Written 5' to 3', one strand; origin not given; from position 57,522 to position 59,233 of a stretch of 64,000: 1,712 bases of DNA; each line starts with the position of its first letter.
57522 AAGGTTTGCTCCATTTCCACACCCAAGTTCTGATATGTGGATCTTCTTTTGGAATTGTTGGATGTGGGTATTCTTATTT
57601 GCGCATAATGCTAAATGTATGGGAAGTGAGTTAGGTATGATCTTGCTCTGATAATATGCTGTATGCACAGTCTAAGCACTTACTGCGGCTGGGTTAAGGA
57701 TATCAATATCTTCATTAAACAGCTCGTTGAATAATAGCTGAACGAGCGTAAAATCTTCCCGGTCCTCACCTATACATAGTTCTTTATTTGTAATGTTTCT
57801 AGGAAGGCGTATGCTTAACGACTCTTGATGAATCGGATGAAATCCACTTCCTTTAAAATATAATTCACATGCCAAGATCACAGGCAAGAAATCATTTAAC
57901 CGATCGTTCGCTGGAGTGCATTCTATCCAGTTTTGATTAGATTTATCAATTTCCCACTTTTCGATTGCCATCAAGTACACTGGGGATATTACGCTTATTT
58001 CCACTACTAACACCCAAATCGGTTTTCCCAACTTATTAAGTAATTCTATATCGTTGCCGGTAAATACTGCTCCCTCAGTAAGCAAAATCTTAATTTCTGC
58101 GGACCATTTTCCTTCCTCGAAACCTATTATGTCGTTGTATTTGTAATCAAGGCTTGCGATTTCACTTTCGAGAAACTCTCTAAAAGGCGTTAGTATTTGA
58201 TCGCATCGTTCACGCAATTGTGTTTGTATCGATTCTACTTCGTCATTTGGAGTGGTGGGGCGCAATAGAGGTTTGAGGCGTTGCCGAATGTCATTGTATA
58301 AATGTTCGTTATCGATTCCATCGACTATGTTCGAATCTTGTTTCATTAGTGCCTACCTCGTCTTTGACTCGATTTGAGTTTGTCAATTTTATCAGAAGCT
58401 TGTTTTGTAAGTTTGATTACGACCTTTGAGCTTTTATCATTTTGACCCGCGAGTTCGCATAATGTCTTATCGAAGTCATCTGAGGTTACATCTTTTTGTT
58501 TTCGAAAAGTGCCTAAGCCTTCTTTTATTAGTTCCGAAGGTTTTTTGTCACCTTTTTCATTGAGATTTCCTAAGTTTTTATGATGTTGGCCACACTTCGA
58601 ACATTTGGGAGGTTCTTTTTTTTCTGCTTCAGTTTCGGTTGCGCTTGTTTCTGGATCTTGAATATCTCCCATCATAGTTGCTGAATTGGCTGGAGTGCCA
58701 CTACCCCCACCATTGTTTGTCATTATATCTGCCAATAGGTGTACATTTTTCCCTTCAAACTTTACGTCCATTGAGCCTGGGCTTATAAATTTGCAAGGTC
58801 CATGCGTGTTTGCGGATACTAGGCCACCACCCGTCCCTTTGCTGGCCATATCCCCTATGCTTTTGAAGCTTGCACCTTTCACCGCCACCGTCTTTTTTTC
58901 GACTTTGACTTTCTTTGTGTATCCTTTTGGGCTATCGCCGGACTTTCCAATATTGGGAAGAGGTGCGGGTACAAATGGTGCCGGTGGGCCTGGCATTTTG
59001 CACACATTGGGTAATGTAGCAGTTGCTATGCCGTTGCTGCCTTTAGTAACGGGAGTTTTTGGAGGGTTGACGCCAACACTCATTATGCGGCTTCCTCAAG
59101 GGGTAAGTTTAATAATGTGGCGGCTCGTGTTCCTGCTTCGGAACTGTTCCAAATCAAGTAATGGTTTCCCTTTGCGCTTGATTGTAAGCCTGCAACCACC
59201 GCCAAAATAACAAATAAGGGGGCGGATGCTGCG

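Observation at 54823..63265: Orphan vgrG island of the vgrG1b type carrying extra cargo genes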

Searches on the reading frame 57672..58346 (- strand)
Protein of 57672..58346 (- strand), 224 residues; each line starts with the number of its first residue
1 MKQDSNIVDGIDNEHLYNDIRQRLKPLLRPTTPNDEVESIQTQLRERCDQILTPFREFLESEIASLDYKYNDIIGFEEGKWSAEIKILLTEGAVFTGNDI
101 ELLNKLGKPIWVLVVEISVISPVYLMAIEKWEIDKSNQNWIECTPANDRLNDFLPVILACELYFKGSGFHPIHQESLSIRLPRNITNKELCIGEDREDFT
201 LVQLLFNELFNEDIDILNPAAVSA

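Call 3: search_protein_families(library=pfam, proteins=[window:57672-58346:-], max_evalue=0.01)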
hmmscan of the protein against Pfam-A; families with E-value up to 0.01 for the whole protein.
window:57672-58346:- (224 aa): 0 families

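Call 4: search_protein_families(library=ncbifam, proteins=[window:57672-58346:-], max_evalue=0.01)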
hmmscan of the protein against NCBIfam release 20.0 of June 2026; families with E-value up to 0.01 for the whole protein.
window:57672-58346:- (224 aa): 0 families

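Call 35: search_protein_families(library=pfam, proteins=[window:57672-58346:-], max_evalue=1)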
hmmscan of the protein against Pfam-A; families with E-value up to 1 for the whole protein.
window:57672-58346:- (224 aa): 0 families

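Call 44: search_protein_representatives(protein=window:57672-58346:-)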
Query: 224 residues. Proteins with E-value up to 0.001 (for the whole library): 8; up to 1e-10: 6; up to 1e-30: 4. The best 8 are listed.
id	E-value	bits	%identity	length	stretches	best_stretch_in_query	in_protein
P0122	9.4e-64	231.5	50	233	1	6-217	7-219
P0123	6.7e-51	189.5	45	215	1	5-218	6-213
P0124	4.8e-41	157.3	40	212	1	14-218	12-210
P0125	1.6e-32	129.4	44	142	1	12-143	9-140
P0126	1.3e-22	97.0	26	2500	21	62-111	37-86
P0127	3.6e-12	62.9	36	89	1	112-197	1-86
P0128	2.2e-09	53.8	67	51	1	68-110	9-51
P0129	3.5e-06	43.3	53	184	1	169-217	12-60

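Call 45: find_encoding_contigs(protein=P0122, flank=8000, max_places=3)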
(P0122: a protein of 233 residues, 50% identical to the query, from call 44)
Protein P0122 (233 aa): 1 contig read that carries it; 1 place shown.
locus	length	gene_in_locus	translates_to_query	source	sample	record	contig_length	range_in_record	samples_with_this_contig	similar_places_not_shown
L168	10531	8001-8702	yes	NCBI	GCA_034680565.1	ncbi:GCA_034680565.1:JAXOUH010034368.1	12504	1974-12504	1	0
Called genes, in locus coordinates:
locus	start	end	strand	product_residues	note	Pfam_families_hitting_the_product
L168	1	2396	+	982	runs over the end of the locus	PF02861:Clp_N, PF13191:AAA_16 (weak), PF23569:NBD_SMAX1 (weak), PF00004:AAA, PF17871:AAA_lid_9, PF07724:AAA_2, PF07728:AAA_5, PF10431:ClpB_D2-small, +2 more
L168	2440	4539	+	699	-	PF05954:Phage_GPD, PF04717:Phage_base_V, PF22178:Gp5_trimer_C, PF06715:Gp5_C (faint), PF22178:Gp5_trimer_C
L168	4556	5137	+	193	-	PF20093:DUF6484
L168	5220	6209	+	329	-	PF09937:DUF2169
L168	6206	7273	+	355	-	PF00109:ketoacyl-synt (faint)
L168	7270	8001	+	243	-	PF13665:Tox-PAAR-like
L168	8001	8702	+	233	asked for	-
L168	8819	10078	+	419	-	PF13646:HEAT_2 (faint)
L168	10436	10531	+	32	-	?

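Call 46: find_encoding_contigs(protein=P0123, flank=8000, max_places=3)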
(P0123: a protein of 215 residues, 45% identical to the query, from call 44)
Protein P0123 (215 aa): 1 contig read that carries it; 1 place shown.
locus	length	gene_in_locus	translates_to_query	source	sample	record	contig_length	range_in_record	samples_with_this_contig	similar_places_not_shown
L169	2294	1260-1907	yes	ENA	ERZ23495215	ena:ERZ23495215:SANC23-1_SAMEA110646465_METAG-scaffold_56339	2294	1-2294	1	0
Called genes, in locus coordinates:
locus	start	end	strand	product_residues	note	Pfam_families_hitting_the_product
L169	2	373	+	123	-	?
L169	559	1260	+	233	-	PF13665:Tox-PAAR-like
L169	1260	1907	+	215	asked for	-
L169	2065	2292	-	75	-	?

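Call 80: search_solved_structures(query=A3, max_evalue=10)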
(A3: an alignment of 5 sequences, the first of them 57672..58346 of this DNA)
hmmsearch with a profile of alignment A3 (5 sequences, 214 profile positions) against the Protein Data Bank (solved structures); distinct sequences matched with E-value up to 10: 0.

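Call 83: predict_structure(alignment_id=A3)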
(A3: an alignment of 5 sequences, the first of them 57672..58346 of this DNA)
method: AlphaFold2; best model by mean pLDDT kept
length: 224 residues; sequences in the alignment: 5
mean_pLDDT: 76.7   pTM: 0.79
mean pLDDT of the five models: 76.7, 69.5, 58.5, 44.8, 32.3
residues with pLDDT >= 90: 69; 70-90: 88; 50-70: 37; < 50: 30
segments of 3 or more residues with pLDDT < 50: 1-9, 76-79, 187-196, 211-213, 222-224
pLDDT, mean of each block of 10 residues (from residue 1): 42 77 70 77 84 91 91 55 89 87 93 91 90 91 89 92 91 73 54 53 67 52 42
secondary structure, 60 per line:
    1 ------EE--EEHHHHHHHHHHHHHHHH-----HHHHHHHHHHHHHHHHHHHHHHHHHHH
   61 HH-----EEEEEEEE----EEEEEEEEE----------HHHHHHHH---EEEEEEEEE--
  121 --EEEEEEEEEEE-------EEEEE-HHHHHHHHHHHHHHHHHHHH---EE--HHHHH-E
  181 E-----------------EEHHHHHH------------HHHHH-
elements in order: H13-28 H34-62 E68-75 E80-88 H99-106 E110-118 E123-133 E141-145 H147-166 H174-178 H201-206 H219-223

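Call 86: fold_search(model_id=the predicted structure, library=pdb)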
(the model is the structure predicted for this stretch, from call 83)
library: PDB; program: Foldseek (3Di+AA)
matches with E <= 10: 162; with E <= 0.001: 0
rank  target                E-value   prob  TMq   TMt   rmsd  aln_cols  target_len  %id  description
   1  9y9l_Y                1.3e-01  0.28  0.23  0.20  10.8       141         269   12  CP at the barbed end with one cofilin on second-to-last subunit (released 2026-03-04)
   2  8ceo_d                2.4e-01  0.25  0.25  0.13  10.0       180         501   12  Yeast RNA polymerase II transcription pre-initiation complex with core Mediator and the +1 nucleosome (released 2023-03-08)
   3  5i7k_A                3.5e-01  0.02  0.09  0.09  18.7       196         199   13  Crystal Structure of Human SPLUNC1 Dolphin Mutant D1 (G58A, S61A, G62E, G63D, G66D, I67T) (released 2016-05-18)
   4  4kgh_A                5.3e-01  0.03  0.13  0.14  17.8       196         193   12  Crystal Structure of human splunc1 lacking the secretion signal sequence (released 2013-09-25)
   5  5i7j_A                9.0e-01  0.02  0.10  0.11  15.6       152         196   10  Crystal Structure of Human SPLUNC1 Disulfide Mutant M3 (I76C, V214C) (released 2016-05-18)
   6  6baq_G                1.0e+00  0.03  0.15  0.16  16.6       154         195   14  Mus musculus BPIFA1 (released 2018-05-09)
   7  6baq_D                1.0e+00  0.01  0.08  0.09  20.6       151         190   11  Mus musculus BPIFA1 (released 2018-05-09)
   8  6baq_H                1.1e+00  0.02  0.12  0.13  17.9       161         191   13  Mus musculus BPIFA1 (released 2018-05-09)
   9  6baq_E                1.1e+00  0.03  0.14  0.15  16.6       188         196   14  Mus musculus BPIFA1 (released 2018-05-09)
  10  3nm7_D                1.3e+00  0.09  0.15  0.35  11.7        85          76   13  Crystal Structure of Borrelia burgdorferi Pur-alpha (released 2010-10-06)
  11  7e6h                  1.3e+00  0.07  0.15  0.08  11.2        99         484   17  glucose-6-phosphate dehydrogenase from Kluyveromyces lactis (released 2021-04-14)
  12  3nm7_A                1.4e+00  0.08  0.14  0.31  11.3        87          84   13  Crystal Structure of Borrelia burgdorferi Pur-alpha (released 2010-10-06)
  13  9ccp_A                1.4e+00  0.01  0.07  0.06  30.2       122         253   16  Cryo-EM structure of the EaCDCL pore (released 2025-04-09)
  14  4p69_A                1.5e+00  0.11  0.16  0.07   4.6        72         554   10  Acek (D477A) ICDH complex (released 2014-10-08)
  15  3nm7_C                1.5e+00  0.08  0.15  0.34  11.3        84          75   13  Crystal Structure of Borrelia burgdorferi Pur-alpha (released 2010-10-06)
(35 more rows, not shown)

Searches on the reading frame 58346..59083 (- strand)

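Call 3: search_protein_families(library=pfam, proteins=[window:58346-59083:-], max_evalue=0.01)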
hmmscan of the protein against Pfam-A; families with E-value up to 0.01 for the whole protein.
window:58346-59083:- (245 aa): 1 family
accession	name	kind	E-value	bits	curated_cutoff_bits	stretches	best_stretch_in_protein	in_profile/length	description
PF13665.11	Tox-PAAR-like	-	2.3e-17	63.5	31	1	21-125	3-103/108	Toxin PAAR-like domain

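Call 4: search_protein_families(library=ncbifam, proteins=[window:58346-59083:-], max_evalue=0.01)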
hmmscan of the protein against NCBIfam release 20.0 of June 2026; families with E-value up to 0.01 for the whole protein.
window:58346-59083:- (245 aa): 0 families

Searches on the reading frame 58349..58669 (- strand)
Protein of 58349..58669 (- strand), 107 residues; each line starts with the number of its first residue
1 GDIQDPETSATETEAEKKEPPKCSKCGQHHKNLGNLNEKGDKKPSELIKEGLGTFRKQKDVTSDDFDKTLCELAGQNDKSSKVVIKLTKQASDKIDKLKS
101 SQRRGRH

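Call 33: find_homologous_proteins(query=window:58349-58669:-, max_evalue=0.001)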
Query seq(107 aa) (107 aa): 1 proteins with E <= 0.001 among 3 candidates.
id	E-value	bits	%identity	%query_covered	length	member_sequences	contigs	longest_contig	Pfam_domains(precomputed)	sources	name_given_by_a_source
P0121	3.0e-33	132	65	96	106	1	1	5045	-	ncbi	-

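Call 35: search_protein_families(library=pfam, proteins=[window:58349-58669:-], max_evalue=1)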
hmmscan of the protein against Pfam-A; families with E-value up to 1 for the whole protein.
seq(107 aa): 2 families
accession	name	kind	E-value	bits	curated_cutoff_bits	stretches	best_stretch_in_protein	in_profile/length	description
PF11069.13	CFAP298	-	0.014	16.3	27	1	67-92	13-37/97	Cilia- and flagella-associated protein 298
PF16278.11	zf-C2HE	-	0.057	14.2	30.1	1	8-36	25-53/63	C2HE / C2H2 / C2HC zinc-binding finger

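Call 36: find_encoding_contigs(protein=P0121, flank=6000, max_places=4)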
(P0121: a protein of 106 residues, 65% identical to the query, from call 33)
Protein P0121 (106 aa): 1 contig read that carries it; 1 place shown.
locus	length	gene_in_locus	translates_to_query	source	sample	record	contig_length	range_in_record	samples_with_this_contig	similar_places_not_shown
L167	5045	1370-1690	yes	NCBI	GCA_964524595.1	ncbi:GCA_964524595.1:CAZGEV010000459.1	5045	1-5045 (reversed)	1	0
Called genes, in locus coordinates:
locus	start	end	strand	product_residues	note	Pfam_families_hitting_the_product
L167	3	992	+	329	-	?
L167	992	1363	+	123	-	PF13665:Tox-PAAR-like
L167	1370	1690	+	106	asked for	-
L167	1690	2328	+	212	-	-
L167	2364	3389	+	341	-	PF09937:DUF2169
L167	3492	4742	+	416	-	PF13646:HEAT_2 (faint)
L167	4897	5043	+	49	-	?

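Call 48: predict_structure(alignment_id=A2)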
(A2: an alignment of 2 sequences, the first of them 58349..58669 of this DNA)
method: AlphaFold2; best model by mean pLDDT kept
length: 107 residues; sequences in the alignment: 2
mean_pLDDT: 49.2   pTM: 0.27
mean pLDDT of the five models: 49.2, 48.7, 46.8, 46.5, 45.2
residues with pLDDT >= 90: 0; 70-90: 0; 50-70: 60; < 50: 47
segments of 3 or more residues with pLDDT < 50: 4-22, 36-39, 51-61, 79-83
pLDDT, mean of each block of 10 residues (from residue 1): 44 38 52 48 52 43 53 51 53 55 53
secondary structure, 60 per line:
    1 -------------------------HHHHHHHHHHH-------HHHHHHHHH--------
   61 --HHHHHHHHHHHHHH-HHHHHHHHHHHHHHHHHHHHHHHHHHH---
elements in order: H26-36 H44-52 H63-76 H78-104

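Call 79: search_solved_structures(query=A4, max_evalue=10, show_alignments=2)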
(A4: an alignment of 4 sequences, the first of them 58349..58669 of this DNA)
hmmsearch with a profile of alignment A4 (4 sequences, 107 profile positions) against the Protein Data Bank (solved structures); distinct sequences matched with E-value up to 10: 5.
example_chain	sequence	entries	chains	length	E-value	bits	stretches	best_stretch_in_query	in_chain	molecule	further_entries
3cc9_A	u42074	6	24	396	0.61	13.6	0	29-72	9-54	Putative farnesyl pyrophosphate synthase | Farnesyl pyrophosphate synthase, putative | Farnesyl pyrophosphate synthase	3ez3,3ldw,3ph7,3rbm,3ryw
3mav_A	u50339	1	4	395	0.62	13.5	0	29-73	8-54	Farnesyl pyrophosphate synthase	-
2i88_A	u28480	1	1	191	0.93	13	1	25-69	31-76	Colicin-E1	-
7aoc_I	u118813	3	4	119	1.1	12.7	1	13-44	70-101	DNA-directed RNA polymerase I subunit RPA12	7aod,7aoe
9yju_A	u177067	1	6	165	3.1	11.3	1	43-91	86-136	Outer membrane protein H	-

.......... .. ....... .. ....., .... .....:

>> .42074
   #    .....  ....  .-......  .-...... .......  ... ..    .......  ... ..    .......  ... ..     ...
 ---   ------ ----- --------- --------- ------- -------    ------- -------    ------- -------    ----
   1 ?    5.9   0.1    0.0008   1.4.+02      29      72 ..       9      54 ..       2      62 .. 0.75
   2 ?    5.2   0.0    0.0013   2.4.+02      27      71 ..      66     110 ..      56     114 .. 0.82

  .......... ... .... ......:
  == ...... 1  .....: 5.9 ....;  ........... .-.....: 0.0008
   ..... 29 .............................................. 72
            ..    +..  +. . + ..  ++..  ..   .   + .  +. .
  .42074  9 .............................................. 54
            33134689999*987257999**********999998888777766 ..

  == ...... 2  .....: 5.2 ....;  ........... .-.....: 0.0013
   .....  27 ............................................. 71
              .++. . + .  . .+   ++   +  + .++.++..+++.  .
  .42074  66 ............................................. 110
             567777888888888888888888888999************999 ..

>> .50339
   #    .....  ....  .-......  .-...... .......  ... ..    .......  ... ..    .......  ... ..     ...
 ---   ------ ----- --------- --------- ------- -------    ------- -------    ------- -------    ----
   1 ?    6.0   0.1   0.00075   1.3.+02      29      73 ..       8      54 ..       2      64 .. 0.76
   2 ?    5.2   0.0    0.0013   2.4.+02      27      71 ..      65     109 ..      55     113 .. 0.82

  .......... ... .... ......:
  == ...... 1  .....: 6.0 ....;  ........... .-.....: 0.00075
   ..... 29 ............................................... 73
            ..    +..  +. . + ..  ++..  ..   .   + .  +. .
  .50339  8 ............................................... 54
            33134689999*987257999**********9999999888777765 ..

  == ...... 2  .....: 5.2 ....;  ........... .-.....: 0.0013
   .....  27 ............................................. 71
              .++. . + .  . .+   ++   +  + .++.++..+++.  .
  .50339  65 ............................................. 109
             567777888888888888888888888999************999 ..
